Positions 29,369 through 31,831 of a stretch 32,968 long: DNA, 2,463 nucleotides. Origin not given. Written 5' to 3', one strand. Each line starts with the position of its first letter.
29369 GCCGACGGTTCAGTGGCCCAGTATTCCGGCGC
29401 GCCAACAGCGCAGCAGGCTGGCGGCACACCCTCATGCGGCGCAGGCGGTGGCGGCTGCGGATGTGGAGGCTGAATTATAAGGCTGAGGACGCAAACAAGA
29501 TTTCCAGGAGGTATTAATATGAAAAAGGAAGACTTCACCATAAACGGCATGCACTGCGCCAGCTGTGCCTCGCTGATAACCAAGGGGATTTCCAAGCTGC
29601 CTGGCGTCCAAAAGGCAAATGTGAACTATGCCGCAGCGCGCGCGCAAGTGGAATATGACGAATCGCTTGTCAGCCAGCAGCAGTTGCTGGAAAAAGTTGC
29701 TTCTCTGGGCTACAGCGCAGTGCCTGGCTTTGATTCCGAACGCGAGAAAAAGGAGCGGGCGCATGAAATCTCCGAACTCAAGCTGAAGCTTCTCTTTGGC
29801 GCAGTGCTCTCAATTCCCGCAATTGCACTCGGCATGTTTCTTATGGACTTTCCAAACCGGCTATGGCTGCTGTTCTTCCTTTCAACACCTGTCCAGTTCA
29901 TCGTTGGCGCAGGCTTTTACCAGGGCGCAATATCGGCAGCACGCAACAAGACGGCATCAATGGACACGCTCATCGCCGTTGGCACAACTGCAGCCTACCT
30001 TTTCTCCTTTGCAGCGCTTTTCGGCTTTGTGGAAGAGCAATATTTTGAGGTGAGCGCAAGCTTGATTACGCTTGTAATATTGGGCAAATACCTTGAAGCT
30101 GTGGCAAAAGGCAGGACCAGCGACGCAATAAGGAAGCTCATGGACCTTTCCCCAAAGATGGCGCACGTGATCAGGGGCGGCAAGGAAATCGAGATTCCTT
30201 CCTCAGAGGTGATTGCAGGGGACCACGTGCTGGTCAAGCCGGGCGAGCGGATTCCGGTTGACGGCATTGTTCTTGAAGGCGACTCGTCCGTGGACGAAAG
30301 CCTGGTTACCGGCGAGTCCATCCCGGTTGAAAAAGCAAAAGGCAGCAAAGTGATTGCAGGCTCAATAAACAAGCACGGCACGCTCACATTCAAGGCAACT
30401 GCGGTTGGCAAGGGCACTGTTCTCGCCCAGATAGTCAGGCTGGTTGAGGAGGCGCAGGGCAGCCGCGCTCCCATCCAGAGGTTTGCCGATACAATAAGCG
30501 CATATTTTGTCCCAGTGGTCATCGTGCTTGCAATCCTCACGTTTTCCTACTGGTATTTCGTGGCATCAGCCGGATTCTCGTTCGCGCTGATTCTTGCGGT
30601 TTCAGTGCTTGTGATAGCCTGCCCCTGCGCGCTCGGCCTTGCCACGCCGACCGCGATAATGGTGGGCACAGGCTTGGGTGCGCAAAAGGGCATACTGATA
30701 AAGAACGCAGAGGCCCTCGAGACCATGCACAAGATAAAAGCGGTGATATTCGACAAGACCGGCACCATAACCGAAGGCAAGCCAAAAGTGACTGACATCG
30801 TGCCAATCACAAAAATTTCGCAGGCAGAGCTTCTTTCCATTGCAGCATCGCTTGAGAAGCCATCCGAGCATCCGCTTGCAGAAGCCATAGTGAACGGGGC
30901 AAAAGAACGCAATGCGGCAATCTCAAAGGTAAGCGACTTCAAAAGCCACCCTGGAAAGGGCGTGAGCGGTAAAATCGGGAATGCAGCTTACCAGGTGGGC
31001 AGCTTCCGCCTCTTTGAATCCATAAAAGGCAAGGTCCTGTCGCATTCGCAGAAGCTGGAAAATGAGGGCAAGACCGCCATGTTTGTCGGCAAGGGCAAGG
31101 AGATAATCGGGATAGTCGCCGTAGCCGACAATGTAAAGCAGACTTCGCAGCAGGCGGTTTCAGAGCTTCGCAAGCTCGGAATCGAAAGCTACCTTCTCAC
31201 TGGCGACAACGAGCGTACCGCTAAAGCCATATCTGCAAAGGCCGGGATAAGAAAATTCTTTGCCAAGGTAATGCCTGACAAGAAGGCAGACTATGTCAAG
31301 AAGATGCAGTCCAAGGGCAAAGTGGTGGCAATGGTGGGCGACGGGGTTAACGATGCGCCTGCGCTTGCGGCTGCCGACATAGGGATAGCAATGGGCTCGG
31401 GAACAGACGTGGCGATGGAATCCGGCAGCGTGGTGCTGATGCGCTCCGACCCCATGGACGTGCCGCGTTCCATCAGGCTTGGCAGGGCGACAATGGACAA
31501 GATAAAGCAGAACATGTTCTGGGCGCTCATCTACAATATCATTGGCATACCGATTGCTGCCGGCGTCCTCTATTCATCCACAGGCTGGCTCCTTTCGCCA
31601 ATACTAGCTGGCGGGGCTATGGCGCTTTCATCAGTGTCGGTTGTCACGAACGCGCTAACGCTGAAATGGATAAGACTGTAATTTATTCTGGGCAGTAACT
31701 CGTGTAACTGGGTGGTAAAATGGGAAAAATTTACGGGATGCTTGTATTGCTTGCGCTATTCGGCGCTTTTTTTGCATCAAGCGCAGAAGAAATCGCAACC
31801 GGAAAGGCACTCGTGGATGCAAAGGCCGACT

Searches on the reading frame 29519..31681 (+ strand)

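Call 73: search_protein_families(library=pfam, proteins=[window:29519-31681:+], max_evalue=0.00001)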
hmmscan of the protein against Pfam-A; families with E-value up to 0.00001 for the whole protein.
window:29519-31681:+ (720 aa): 3 families
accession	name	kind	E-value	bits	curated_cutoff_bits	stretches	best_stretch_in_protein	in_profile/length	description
PF00122.25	E1-E2_ATPase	-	1.1e-62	211.2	28.1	1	210-389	2-180/181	E1-E2 ATPase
PF00702.32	Hydrolase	-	3.2e-38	132.5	26.4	1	406-620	1-191/191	haloacid dehalogenase-like hydrolase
PF00403.32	HMA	-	3.4e-17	63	24.8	1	6-65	2-61/62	Heavy-metal-associated domain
